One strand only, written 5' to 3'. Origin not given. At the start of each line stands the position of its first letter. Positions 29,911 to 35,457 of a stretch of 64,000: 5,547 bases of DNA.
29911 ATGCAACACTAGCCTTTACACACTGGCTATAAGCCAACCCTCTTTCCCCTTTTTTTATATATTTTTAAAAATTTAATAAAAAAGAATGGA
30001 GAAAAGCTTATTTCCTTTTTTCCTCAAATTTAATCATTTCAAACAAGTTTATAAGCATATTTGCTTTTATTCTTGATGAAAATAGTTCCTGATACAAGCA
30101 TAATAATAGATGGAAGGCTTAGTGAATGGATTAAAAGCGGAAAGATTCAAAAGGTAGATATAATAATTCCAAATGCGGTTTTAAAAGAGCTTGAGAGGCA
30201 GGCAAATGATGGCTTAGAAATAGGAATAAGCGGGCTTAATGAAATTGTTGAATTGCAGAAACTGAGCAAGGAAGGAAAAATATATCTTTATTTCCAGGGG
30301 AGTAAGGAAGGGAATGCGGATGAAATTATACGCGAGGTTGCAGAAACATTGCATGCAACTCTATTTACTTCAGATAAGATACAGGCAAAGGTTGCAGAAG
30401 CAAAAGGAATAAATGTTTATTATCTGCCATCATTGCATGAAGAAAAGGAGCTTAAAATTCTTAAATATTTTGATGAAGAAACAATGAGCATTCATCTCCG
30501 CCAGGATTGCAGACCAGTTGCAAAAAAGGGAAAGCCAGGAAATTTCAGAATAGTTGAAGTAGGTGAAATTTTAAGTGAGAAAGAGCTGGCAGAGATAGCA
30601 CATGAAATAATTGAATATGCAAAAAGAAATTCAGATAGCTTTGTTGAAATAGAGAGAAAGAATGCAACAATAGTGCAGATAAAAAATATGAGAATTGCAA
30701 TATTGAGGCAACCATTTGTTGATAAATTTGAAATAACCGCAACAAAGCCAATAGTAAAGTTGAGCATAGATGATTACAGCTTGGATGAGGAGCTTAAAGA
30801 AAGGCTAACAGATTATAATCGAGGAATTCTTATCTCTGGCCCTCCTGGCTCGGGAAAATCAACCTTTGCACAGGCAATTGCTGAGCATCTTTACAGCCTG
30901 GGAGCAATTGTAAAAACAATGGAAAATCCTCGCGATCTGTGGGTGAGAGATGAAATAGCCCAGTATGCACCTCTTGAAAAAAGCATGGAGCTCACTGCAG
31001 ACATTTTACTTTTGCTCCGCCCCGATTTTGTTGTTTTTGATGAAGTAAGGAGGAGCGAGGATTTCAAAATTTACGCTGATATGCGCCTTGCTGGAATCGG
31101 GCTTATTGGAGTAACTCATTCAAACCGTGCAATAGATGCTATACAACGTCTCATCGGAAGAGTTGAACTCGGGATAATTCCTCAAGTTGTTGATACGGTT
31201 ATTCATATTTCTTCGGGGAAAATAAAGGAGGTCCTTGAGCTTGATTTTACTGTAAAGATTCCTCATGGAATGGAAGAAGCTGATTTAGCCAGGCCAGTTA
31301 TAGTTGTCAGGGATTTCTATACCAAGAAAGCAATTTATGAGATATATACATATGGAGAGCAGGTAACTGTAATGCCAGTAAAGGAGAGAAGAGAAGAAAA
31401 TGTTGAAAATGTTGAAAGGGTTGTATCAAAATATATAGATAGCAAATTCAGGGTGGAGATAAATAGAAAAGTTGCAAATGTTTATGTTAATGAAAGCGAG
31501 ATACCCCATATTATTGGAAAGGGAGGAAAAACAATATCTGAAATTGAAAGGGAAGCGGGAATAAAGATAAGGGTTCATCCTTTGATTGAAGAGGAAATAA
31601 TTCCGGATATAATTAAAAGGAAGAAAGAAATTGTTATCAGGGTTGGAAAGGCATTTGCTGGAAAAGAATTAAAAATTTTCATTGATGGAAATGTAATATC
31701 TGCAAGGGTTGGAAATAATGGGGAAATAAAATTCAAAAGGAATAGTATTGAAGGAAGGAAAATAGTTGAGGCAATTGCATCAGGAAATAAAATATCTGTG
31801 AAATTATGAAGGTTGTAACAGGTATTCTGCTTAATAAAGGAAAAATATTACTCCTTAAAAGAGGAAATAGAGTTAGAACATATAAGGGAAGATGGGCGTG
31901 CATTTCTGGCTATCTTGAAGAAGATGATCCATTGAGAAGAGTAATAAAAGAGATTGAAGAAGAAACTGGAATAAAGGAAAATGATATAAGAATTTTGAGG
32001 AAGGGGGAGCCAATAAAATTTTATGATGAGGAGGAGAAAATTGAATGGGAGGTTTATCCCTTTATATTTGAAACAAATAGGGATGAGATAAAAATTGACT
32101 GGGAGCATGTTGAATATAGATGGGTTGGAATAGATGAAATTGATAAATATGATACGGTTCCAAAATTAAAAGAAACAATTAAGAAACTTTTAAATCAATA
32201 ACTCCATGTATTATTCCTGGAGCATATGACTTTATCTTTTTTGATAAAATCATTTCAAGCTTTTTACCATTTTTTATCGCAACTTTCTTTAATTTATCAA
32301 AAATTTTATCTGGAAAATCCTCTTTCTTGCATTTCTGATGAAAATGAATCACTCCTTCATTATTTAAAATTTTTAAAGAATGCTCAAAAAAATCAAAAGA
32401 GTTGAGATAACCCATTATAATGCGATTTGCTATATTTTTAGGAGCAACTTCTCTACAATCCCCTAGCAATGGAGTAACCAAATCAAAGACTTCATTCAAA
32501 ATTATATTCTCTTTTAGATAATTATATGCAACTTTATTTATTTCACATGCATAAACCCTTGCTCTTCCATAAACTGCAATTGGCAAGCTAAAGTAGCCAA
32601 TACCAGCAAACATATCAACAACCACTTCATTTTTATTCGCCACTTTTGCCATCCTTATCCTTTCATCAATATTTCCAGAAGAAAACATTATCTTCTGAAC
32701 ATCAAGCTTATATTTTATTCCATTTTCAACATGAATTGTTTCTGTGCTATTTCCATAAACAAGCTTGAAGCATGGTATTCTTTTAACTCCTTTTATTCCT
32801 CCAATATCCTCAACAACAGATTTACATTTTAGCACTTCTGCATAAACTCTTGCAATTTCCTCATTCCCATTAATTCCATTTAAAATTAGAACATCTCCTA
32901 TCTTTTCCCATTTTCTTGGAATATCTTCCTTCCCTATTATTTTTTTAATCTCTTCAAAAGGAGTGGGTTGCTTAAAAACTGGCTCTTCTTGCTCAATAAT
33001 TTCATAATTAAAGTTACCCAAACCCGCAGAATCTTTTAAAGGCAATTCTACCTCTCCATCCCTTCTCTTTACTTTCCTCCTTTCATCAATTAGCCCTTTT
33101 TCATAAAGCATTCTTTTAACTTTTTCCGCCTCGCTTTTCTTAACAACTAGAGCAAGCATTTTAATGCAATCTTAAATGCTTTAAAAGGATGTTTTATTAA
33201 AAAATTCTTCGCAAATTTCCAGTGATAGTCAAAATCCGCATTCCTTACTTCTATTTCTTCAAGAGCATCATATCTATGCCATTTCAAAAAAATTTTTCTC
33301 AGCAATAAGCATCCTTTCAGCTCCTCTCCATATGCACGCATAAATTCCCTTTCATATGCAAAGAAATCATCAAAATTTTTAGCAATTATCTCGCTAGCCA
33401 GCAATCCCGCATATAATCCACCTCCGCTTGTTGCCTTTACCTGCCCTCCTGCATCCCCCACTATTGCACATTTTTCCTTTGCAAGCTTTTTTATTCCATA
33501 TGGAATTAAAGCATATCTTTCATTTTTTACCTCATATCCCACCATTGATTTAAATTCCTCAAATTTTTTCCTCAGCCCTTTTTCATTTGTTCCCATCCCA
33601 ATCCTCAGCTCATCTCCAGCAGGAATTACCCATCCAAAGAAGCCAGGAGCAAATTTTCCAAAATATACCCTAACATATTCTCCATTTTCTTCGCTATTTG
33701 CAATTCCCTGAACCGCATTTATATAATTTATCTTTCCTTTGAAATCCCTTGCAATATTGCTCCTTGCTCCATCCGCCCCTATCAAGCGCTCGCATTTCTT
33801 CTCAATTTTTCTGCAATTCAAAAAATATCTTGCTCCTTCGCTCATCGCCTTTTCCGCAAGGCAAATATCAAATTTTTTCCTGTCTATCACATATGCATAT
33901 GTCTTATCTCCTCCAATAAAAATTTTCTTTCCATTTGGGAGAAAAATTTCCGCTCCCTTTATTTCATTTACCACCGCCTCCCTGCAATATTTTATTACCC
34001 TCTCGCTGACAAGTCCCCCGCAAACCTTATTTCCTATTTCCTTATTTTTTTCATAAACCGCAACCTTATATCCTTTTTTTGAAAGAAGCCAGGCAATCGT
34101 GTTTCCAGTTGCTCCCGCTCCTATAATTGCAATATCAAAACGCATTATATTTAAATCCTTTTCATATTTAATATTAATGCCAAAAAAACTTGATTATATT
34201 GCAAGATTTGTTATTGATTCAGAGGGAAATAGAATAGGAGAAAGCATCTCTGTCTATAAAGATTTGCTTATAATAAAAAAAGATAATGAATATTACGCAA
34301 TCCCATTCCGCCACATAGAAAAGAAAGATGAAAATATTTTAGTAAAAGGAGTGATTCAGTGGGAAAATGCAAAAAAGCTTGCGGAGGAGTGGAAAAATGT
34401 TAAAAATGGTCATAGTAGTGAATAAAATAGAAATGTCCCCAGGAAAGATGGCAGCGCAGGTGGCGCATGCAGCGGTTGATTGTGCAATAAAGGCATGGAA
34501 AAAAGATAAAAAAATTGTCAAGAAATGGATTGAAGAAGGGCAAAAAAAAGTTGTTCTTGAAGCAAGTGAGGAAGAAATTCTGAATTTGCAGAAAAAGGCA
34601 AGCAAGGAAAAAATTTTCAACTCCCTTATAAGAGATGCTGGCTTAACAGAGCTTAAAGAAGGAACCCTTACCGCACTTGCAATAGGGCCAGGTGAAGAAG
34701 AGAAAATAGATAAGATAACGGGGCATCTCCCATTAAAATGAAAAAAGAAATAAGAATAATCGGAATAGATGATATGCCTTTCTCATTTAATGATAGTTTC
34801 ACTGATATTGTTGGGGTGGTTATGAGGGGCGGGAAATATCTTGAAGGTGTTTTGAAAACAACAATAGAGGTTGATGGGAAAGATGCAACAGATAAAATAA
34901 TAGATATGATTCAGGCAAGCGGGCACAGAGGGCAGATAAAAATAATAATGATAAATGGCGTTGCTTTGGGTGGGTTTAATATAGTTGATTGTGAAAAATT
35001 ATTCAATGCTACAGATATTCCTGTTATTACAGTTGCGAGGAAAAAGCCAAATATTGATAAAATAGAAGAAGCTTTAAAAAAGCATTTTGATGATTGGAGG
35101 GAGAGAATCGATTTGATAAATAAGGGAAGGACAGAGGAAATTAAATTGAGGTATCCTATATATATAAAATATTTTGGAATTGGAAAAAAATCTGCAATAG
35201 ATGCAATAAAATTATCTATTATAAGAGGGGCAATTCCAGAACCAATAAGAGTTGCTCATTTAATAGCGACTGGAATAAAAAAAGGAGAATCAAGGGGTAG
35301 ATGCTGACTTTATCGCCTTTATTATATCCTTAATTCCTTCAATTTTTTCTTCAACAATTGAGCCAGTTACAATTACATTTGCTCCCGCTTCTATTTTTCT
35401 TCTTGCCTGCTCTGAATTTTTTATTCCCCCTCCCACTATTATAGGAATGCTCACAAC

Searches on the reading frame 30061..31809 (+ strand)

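Call 56: search_protein_families(library=pfam, proteins=[window:30061-31809:+], max_evalue=0.0001)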
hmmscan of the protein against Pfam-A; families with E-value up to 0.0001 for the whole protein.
window:30061-31809:+ (582 aa): 7 families
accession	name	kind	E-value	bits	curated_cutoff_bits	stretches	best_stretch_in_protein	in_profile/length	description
PF00437.27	T2SSE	-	4.3e-11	42.5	24.9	1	243-476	132-363/370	Type II/IV secretion system protein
PF00013.35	KH_1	-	1.2e-06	28.6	21.5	1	474-510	4-39/66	KH domain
PF13238.12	AAA_18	-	1.8e-06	28.9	29.4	1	256-300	1-44/128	AAA domain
PF20720.3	nSTAND3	-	1.4e-05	25.3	27.2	1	251-294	15-58/155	Novel STAND NTPase 3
PF13173.12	AAA_14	-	1.7e-05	25.3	27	0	254-337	3-79/129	AAA domain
PF13191.12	AAA_16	-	7.7e-05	23.7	32.6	0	248-365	18-124/167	AAA ATPase domain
PF01850.27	PIN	-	7.7e-05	23.7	23.6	0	8-113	1-119/120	PIN domain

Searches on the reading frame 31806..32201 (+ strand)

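Call 56: search_protein_families(library=pfam, proteins=[window:31806-32201:+], max_evalue=0.0001)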
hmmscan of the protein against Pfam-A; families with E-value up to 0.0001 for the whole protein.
window:31806-32201:+ (131 aa): 1 family
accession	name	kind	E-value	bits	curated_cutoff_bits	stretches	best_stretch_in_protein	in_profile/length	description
PF00293.34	NUDIX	-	3.6e-13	50.1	21.1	1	4-126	6-132/134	NUDIX domain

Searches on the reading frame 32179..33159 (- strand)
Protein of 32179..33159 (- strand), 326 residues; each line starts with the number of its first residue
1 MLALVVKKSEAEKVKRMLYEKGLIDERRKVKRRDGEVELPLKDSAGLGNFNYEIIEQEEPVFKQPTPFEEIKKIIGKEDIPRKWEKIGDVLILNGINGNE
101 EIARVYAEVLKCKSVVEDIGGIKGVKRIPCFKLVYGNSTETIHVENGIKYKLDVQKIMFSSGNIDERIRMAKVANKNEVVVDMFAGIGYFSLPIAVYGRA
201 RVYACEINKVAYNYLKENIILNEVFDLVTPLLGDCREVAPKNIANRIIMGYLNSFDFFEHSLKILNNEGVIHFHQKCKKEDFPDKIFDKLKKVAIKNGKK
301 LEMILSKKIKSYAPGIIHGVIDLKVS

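Call 56: search_protein_families(library=pfam, proteins=[window:32179-33159:-], max_evalue=0.0001)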
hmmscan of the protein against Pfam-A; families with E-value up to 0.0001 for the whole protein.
window:32179-33159:- (326 aa): 3 families
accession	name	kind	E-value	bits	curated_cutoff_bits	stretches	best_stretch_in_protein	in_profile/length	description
PF02475.24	TRM5-TYW2_MTfase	-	7.1e-59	198.9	28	1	141-299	1-161/164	TRM5/TYW2 methyltransferase domain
PF25133.1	TYW2_N_2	-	7.2e-13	48.9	27.7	1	78-139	15-79/79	TYW2 N-terminal domain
PF18093.7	Trm5_N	-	2.2e-10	40.6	22.7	1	4-45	2-43/47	tRNA methyltransferase 5 N-terminal domain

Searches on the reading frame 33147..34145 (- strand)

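Call 56: search_protein_families(library=pfam, proteins=[window:33147-34145:-], max_evalue=0.0001)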
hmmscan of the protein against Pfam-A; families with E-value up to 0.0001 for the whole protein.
window:33147-34145:- (332 aa): 5 families
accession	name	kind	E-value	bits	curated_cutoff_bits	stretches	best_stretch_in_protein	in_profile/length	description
PF01266.30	DAO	-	5.4e-10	39.8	27.9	1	4-38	1-35/353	FAD dependent oxidoreductase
PF13450.12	NAD_binding_8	-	1.2e-08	35.5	21.9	1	7-38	1-32/68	NAD(P)-binding Rossmann-like domain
PF01946.23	Thi4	-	3.8e-07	30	26.2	1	3-53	18-71/235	Thi4 family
PF03486.20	HI0933_like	-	1.1e-05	25.4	50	1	4-41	2-39/244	HI0933-like protein Rossmann domain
PF01494.25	FAD_binding_3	-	3.1e-05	23.8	22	0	3-58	2-57/349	FAD binding domain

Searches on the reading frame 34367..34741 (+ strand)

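Call 56: search_protein_families(library=pfam, proteins=[window:34367-34741:+], max_evalue=0.0001)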
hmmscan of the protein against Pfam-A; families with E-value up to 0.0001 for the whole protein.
window:34367-34741:+ (124 aa): 1 family
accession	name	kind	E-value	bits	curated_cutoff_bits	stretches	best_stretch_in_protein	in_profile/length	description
PF01981.21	PTH2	-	8e-37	126.4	23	1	12-123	1-114/115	Peptidyl-tRNA hydrolase PTH2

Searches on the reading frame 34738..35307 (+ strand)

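Call 56: search_protein_families(library=pfam, proteins=[window:34738-35307:+], max_evalue=0.0001)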
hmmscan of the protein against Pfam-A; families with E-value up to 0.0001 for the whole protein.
window:34738-35307:+ (189 aa): 1 family
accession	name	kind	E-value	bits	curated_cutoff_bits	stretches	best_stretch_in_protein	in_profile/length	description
PF01949.23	Endo_dU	-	5.9e-62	208.7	32.7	1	3-180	1-181/182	Endonuclease dU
